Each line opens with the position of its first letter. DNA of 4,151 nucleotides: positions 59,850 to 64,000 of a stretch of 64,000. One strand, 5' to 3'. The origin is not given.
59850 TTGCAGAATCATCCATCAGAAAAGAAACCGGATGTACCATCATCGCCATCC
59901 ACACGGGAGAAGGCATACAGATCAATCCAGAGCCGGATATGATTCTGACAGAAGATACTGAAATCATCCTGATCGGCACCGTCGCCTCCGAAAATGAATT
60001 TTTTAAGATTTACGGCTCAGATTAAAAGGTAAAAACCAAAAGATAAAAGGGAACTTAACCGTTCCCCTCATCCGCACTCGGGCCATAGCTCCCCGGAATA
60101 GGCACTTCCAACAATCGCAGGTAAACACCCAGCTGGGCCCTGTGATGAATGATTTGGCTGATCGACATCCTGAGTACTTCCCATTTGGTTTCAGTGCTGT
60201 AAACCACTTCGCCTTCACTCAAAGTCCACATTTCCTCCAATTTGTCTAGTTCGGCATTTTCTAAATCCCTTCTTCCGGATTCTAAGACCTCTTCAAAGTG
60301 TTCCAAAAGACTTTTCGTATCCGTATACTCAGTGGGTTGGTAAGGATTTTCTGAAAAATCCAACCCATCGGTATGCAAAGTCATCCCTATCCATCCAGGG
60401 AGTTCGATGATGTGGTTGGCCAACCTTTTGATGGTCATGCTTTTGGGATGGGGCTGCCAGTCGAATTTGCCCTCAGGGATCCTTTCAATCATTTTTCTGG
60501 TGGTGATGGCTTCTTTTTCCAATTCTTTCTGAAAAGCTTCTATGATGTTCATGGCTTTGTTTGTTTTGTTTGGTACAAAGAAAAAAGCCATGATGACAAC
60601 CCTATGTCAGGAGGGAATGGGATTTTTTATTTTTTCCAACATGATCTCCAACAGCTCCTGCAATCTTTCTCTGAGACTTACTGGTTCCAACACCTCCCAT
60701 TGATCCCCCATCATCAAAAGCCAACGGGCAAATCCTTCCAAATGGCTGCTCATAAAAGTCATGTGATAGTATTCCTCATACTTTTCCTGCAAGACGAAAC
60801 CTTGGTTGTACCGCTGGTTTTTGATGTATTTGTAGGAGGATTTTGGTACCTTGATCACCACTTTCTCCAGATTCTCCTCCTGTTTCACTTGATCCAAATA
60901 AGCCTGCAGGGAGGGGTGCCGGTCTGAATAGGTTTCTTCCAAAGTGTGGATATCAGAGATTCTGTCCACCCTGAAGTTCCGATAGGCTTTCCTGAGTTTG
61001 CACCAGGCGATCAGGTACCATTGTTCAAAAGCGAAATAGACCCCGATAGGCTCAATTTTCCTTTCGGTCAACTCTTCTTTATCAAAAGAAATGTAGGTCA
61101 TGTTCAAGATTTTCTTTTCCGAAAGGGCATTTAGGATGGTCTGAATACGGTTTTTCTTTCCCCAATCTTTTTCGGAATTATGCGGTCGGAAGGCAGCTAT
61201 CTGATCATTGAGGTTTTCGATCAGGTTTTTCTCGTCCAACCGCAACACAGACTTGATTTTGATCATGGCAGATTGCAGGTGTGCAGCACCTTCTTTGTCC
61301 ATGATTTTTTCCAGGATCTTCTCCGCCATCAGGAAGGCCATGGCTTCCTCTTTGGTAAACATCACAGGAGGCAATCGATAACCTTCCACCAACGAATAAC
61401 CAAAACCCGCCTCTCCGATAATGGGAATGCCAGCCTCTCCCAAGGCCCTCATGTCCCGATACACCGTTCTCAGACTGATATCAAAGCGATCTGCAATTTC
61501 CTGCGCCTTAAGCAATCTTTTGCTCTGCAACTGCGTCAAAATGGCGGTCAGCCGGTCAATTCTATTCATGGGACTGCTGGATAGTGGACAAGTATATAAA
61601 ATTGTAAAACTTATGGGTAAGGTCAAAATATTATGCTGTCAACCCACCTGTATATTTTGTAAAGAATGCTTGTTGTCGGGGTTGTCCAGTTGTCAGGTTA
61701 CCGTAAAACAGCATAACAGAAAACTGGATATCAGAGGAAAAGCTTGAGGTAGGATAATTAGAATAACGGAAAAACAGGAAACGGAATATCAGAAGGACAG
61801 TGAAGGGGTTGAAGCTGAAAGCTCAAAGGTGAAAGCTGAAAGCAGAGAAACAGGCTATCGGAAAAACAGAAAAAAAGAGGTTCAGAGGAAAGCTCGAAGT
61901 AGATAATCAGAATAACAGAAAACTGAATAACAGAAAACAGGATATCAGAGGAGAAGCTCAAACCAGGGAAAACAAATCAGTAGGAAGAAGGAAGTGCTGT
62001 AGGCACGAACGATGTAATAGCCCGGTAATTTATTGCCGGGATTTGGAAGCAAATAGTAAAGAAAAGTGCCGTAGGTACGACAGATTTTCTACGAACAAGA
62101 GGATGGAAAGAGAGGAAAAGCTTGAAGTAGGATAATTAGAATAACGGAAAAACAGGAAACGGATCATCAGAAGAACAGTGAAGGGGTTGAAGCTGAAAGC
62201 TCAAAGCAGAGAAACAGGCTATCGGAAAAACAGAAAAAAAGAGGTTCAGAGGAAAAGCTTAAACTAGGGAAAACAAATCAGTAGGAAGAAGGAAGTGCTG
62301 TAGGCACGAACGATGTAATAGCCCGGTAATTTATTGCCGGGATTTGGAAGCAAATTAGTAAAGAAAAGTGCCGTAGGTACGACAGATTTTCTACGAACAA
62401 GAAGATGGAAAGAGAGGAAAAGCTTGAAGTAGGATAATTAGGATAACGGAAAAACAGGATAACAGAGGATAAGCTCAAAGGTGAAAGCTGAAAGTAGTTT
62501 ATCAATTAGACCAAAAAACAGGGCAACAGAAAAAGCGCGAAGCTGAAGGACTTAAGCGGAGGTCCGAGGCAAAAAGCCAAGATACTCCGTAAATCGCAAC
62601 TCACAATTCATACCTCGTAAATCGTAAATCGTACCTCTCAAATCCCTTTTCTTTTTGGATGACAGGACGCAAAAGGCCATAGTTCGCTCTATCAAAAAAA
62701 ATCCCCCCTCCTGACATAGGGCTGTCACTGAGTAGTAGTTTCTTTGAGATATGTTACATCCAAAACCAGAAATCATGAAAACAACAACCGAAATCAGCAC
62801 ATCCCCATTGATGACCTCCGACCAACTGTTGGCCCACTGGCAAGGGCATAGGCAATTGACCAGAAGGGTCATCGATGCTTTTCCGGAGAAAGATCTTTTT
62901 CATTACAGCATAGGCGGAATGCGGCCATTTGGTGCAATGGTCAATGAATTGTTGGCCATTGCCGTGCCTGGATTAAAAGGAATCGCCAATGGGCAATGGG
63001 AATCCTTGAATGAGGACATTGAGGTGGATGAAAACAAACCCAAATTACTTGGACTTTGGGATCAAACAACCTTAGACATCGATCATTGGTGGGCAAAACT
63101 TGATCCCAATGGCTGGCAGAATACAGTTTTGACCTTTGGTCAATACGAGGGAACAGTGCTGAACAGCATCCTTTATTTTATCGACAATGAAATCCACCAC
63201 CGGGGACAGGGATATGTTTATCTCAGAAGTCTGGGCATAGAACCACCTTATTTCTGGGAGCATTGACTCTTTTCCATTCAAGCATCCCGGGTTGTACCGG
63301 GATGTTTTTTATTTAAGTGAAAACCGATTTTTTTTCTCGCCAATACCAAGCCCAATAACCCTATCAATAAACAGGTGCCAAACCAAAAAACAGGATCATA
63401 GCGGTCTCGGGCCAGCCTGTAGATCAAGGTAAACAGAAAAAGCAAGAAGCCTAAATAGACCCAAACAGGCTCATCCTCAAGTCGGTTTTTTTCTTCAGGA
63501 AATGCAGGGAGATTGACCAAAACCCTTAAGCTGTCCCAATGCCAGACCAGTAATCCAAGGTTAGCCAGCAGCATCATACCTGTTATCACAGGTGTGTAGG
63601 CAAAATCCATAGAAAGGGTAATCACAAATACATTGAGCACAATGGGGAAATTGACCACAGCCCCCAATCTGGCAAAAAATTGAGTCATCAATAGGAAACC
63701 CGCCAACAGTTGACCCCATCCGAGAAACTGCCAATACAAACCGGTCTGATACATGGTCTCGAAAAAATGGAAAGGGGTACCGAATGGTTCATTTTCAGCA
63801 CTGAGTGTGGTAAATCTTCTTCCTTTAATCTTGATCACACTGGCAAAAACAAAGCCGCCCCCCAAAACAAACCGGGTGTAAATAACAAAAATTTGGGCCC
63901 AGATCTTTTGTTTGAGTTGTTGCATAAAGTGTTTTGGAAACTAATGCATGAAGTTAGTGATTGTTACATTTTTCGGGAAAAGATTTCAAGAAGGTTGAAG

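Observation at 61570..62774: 1.2-kb divergent intergenic region between a WYL regulator and a DinB gene filled with a purine-rich ~310-bp tandem repeat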

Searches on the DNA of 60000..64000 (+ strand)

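Call 6: search_rna_families(source=window, start=60000, end=64000, threshold=evalue, max_evalue=1)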
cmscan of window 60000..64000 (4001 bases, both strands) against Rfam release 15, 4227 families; matches with E-value up to 1: 3.
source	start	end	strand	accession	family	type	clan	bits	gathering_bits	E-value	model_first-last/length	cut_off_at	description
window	61993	62040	-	RF01687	Acido-Lenti-1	Gene; sRNA;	-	28.4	37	0.0012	1-46/46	no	Acido-Lenti-1 RNA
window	62294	62341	-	RF01687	Acido-Lenti-1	Gene; sRNA;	-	28.4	37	0.0012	1-46/46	no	Acido-Lenti-1 RNA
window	60168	60279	+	RF01956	NEAT1_2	Gene; lncRNA;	-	21.5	60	0.22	1-116/116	no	Nuclear enriched abundant transcript 1 conserved region 2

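Call 7: search_rna_families(source=window, start=61500, end=62800, threshold=evalue, max_evalue=10, show_alignments=4)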
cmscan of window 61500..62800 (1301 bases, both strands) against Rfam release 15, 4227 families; matches with E-value up to 10: 5.
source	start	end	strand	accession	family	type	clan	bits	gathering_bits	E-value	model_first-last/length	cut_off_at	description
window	61993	62040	-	RF01687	Acido-Lenti-1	Gene; sRNA;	-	28.4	37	0.00039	1-46/46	no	Acido-Lenti-1 RNA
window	62294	62341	-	RF01687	Acido-Lenti-1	Gene; sRNA;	-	28.4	37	0.00039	1-46/46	no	Acido-Lenti-1 RNA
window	62729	62798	-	RF01180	snoR110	Gene; snRNA; snoRNA; HACA-box;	-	18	44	7.6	1-89/89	no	Small nucleolar RNA snoR110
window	62066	62088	-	RF01687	Acido-Lenti-1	Gene; sRNA;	-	13.3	37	5.1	23-45/46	no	Acido-Lenti-1 RNA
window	62368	62390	-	RF01687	Acido-Lenti-1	Gene; sRNA;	-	13.3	37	5.1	23-45/46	no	Acido-Lenti-1 RNA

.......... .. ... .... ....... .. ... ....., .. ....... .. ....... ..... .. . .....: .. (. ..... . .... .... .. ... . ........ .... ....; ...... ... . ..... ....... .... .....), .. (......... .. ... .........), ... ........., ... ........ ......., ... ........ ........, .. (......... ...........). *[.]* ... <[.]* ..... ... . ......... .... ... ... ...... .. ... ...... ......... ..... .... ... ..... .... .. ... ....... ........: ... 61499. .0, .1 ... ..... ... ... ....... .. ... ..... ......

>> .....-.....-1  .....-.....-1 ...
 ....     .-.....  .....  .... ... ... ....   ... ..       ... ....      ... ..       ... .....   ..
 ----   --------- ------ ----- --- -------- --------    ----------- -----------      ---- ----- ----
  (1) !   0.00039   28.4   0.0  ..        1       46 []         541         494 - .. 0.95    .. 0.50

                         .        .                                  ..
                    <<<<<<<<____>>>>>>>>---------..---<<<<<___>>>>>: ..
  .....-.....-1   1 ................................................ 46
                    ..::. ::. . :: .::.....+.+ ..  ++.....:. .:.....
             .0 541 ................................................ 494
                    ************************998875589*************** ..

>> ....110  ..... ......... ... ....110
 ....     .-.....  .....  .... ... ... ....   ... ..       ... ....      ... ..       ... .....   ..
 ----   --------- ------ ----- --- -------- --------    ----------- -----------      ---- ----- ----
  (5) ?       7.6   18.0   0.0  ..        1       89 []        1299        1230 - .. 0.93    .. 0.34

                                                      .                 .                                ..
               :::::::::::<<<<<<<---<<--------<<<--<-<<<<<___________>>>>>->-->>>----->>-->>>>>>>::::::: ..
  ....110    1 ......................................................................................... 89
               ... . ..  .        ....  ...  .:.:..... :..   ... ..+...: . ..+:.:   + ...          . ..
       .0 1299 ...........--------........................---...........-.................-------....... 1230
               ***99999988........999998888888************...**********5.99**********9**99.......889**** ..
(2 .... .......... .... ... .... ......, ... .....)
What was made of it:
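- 62291..62386 (+): Module 2, with three hairpins: box A 62294-62308, an 8-bp hairpin (P4) 62322-62341, and box B 62367-62381. RF01687 scores 28.4 bits on the opposite strand (call 7).
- On Rfam RF01687 (Acido-Lenti-1): 28.4 bits for both copies, on the minus strand (calls 6, 7). Model positions 1-46 are all aligned (call 7).
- Closest known: Acido-Lenti-1 RNA motif, Rfam RF01687. Same: Box A plus the 8-bp hairpin and the conserved linker align over the full 46-position model (call 7).
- There is a sub-threshold RF01687 match (call 7).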

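Call 16: search_dna_similar(query=window:61690-62570:+, collection=plasmids, mode=distant, max_evalue=0.001)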
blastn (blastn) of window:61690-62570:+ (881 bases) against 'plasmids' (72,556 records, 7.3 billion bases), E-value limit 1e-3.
No match.

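Call 17: search_dna_similar(query=window:61690-62570:+, collection=phages, mode=distant, max_evalue=0.001)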
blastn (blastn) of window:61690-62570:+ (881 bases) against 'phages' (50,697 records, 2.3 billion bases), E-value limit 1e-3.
No match.
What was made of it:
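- Tried and rejected: No match (calls 16, 17).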

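Call 53: search_with_rna_model(model_id=R1, sources=[L021, L051, L052, L082, L100, L108, L113, L120, L010, L039, L040, L045, L056, L061, L063, L067, L070, L073, L078, L118, L004, L005, L007, L001], max_evalue=0.1)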
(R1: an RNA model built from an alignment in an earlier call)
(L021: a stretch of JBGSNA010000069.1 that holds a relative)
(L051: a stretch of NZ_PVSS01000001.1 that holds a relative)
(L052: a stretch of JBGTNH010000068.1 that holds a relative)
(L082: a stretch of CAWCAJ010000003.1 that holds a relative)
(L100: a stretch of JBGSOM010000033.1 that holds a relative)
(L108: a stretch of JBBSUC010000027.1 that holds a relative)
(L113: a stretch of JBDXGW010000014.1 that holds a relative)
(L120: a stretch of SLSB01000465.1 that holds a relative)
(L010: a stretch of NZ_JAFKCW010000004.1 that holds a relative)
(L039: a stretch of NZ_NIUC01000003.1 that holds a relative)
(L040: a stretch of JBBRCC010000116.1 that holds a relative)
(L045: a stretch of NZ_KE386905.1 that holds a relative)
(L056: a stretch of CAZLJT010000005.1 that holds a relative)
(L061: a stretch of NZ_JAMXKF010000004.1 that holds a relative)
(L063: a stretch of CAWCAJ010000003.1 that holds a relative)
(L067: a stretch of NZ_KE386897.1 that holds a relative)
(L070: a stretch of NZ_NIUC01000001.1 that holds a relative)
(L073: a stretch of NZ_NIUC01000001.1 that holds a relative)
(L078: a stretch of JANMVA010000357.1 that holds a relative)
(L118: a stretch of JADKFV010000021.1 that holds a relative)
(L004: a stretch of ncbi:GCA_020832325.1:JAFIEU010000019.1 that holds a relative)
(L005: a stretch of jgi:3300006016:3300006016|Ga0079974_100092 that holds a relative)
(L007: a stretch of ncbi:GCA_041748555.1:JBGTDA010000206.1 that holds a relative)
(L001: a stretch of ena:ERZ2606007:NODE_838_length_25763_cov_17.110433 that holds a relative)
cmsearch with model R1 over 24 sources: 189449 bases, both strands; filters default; matches with E-value up to 0.1: 79.
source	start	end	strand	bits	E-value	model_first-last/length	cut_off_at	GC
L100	106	197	-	88.7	1.4e-19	1-91/91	no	0.62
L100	1038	1129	-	87.3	2.9e-19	1-91/91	no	0.63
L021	2383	2476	+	85.3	9.1e-19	1-91/91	no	0.64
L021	1140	1233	+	84.4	1.6e-18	1-91/91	no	0.65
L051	550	640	+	82.1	5.7e-18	1-91/91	no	0.47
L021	2561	2654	-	81.8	6.7e-18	1-91/91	no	0.62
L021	1288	1381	-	81.3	8.7e-18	1-91/91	no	0.61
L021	2168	2262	+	80.8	1.1e-17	1-91/91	no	0.62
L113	4592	4684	+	80.6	1.3e-17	1-91/91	no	0.48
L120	1578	1665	+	80.3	1.5e-17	1-91/91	no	0.67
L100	1144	1235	+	77.2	8.6e-17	1-91/91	no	0.64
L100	298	390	+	75.4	2.4e-16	1-91/91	no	0.66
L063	3087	3176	+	75.1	2.9e-16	1-91/91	no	0.64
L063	3439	3528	+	75.1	2.9e-16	1-91/91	no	0.64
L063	3941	4030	+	75.1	2.9e-16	1-91/91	no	0.64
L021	2730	2821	-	72.4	1.3e-15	1-91/91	no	0.62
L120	2138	2229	-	72.4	1.3e-15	1-91/91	no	0.61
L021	1428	1519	-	71.3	2.3e-15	1-91/91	no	0.62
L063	6680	6772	-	68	1.5e-14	1-91/91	no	0.65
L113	4929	5023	+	67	2.6e-14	1-91/91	no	0.48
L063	7009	7104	-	66.6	3.2e-14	1-91/91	no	0.6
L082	3452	3546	-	65.6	5.7e-14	1-91/91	no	0.62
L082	3266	3360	-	65.3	6.9e-14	1-91/91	no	0.62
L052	1141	1232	+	65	8.1e-14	1-91/91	no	0.5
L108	634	731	+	63.1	2.3e-13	1-91/91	no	0.54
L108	2443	2537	-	59.4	1.8e-12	1-91/91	no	0.45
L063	3237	3331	-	59.2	2e-12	1-91/91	no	0.59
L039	7093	7181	-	58.7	2.8e-12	1-91/91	no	0.44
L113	4502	4593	-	56.8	7.7e-12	1-91/91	no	0.51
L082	3786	3862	-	56.4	9.9e-12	1-91/91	no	0.61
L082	3628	3704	-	56.1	1.2e-11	1-91/91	no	0.62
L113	4747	4841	-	55.6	1.6e-11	1-91/91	no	0.49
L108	777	876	-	54.6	2.8e-11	1-91/91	no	0.5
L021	2310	2378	+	54.5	2.9e-11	1-91/91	no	0.67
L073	872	955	-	54.1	3.6e-11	1-91/91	no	0.48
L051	295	386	-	54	3.9e-11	1-91/91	no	0.37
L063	3605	3698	-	54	3.9e-11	1-91/91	no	0.64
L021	2659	2726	-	53.7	4.5e-11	1-91/91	no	0.66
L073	1098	1181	-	53.2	6.1e-11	1-91/91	no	0.49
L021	1069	1138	+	53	6.7e-11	1-91/91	no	0.59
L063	7123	7181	-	52.6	8.2e-11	1-91/91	no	0.66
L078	1011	1101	+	52.5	8.7e-11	1-91/91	no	0.45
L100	206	293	+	52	1.2e-10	1-91/91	no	0.65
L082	3105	3173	-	51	2e-10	1-91/91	no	0.65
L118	5060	5150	-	49.9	3.7e-10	1-91/91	no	0.34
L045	14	104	-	49.6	4.5e-10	1-91/91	no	0.52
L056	816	897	+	49.5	4.7e-10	1-91/91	no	0.39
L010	250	352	-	48.7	7.5e-10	1-91/91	no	0.53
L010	584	686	-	48.5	8.3e-10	1-91/91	no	0.54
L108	541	608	+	47.9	1.1e-09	1-91/91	no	0.53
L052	985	1080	-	47.6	1.4e-09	1-91/91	no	0.44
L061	6688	6787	-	46.8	2.2e-09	1-91/91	no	0.54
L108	2326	2420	+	43.5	1.4e-08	1-91/91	no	0.51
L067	4420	4505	-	42.8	2.1e-08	1-91/91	no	0.5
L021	2825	2889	-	42.6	2.3e-08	1-91/91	no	0.6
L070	5076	5197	-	42.5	2.4e-08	1-91/91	no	0.52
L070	4372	4493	-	42.2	2.8e-08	1-91/91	no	0.53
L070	4638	4759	-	42.2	2.8e-08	1-91/91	no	0.53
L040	5182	5247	+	38.5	2.2e-07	1-91/91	no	0.45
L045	2815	2913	-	36.2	8.2e-07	1-91/91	no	0.54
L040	5005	5070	+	35.8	1e-06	1-91/91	no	0.44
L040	4693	4754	+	35.7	1.1e-06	1-91/91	no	0.45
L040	5674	5739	+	35.2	1.4e-06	1-91/91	no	0.47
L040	4865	4937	+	34.8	1.8e-06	1-91/91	no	0.44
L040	5358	5430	+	34.8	1.8e-06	1-91/91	no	0.44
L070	4116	4220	-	33.4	3.8e-06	1-91/91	no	0.5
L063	6842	6913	-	31.8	9.6e-06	1-91/91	no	0.61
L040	5498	5563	+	31.4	1.2e-05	1-91/91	no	0.45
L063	7255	7326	-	31.3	1.3e-05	1-91/91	no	0.62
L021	1011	1062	+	29.4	3.6e-05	1-91/91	no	0.65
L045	727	826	-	28.2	7.1e-05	1-91/91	no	0.52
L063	3806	3877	+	24.5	0.00057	1-91/91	no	0.69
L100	1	54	+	24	0.00076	41-91/91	5'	0.67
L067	4835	4902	-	20.8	0.0046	1-91/91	no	0.53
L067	1014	1081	-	20.8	0.0046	1-91/91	no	0.53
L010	5772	5862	-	20.3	0.006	1-91/91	no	0.48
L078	1009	1094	-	18.9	0.014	1-91/91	no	0.43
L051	579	606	-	17.8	0.024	22-49/91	no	0.46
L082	6133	6224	-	17.5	0.03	1-91/91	no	0.59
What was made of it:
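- Modules sit within about 200 bp of these genes in 7 of the 8 loci, often inverted (call 53).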

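Call 95: search_with_rna_model(model_id=R1, source=window, start=61400, end=62900, filters=off, max_evalue=10)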
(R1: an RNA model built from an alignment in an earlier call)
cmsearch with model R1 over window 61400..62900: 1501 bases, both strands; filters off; matches with E-value up to 10: 14.
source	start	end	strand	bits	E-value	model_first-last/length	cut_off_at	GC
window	61990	62084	+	74.1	3.8e-18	1-91/91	no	0.45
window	62291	62386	+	72.3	1.1e-17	1-91/91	no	0.45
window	62021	62040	-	7.1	0.076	30-49/91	no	0.55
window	62322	62341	-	7.1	0.076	30-49/91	no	0.55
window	61814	61822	+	1.8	1.5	7-15/91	no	0.56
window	61835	61843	+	1.8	1.5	7-15/91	no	0.56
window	62192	62200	+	1.8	1.5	7-15/91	no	0.56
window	62483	62554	+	0.3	3.5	1-91/91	no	0.39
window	61511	61524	-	0.2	3.8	33-46/91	no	0.36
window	61881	61941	+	-0.3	5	1-91/91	no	0.34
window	62607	62666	+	-0.8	6.6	1-91/91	no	0.38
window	61538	61627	+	-1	7.5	1-91/91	no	0.39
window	61511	61524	+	-1.1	7.9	33-46/91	no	0.36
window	61493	61504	-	-1.5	9.5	34-45/91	no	0.5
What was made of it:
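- No degenerate copies turn up with filters off (call 95).
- Tried and rejected: None found with filters off (call 95).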

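Call 100: search_with_rna_model(model_id=R2, sources=[L129, L130, L131, L132, L133, L004, L005, L007, L001], max_evalue=0.001)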
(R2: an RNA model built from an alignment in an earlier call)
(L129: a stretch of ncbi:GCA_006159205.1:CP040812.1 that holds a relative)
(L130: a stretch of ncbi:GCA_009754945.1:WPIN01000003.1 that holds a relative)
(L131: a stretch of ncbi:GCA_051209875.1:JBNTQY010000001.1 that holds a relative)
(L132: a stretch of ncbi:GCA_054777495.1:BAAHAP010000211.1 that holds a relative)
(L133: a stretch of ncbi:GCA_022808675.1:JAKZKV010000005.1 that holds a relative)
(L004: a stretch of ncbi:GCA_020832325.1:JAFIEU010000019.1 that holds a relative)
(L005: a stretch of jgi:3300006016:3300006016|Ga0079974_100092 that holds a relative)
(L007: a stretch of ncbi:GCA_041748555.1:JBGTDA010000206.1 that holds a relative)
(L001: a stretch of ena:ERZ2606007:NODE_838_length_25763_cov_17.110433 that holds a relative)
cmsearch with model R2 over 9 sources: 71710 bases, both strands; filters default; matches with E-value up to 0.001: 28.
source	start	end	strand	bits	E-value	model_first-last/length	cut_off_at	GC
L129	4704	4798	+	65.8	7e-14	1-91/91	no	0.58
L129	4395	4489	+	63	3e-13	1-91/91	no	0.59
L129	5013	5107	+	62.9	3.3e-13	1-91/91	no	0.58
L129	5325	5419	+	59.8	1.7e-12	1-91/91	no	0.59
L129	5775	5869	-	54.9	2.4e-11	1-91/91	no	0.51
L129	5636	5731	+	53.6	5e-11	1-91/91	no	0.57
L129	3939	4034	-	52.7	8.1e-11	1-91/91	no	0.51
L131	2463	2559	-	52.5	9.2e-11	1-91/91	no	0.39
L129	3802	3895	+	51.4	1.6e-10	1-91/91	no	0.56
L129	4111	4205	+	50.8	2.3e-10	1-91/91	no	0.56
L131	2888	2982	+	47.2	1.6e-09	1-91/91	no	0.35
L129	3629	3724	-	46.8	2e-09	1-91/91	no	0.49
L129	5151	5246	-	46.7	2.1e-09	1-91/91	no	0.49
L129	4533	4628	-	45.1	5e-09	1-91/91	no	0.48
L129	5462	5557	-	43.2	1.4e-08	1-91/91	no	0.48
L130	2797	2890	-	41.9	2.7e-08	1-91/91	no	0.48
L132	1794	1888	+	41.7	3.1e-08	1-91/91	no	0.55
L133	3535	3611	+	41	4.5e-08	1-91/91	no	0.44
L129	4248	4341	-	39.2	1.2e-07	1-91/91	no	0.5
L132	930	1025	+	38.9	1.4e-07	1-91/91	no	0.54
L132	567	661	+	38.7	1.5e-07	1-91/91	no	0.52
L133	2757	2843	-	36.1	6.2e-07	1-91/91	no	0.43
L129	4842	4937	-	35.4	9.3e-07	1-91/91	no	0.48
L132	2159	2246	+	34.1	1.9e-06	1-85/91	3'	0.52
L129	3523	3585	+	33.2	3e-06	1-91/91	no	0.56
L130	2898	2992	+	33.1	3.2e-06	1-91/91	no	0.42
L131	2741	2826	+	28.5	3.7e-05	1-91/91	no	0.34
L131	2593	2679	+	25.7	0.00018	1-91/91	no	0.32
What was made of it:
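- On Cis-regulatory leader or riboswitch of DinB: No module in L004, L005, L007 or L001 (call 100).
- It is absent from the orthologous loci (call 100).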

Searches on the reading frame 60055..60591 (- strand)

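Call 12: search_protein_families(library=pfam, proteins=[window:60055-60591:-])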
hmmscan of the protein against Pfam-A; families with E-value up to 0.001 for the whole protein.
window:60055-60591:- (178 aa): 2 families
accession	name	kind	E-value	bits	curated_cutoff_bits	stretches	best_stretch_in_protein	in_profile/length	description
PF05163.17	DinB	-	8.4e-13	49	23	1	20-173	8-157/165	DinB family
PF12867.12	DinB_2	-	4.8e-07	30.7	24.8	1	28-154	6-128/128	DinB superfamily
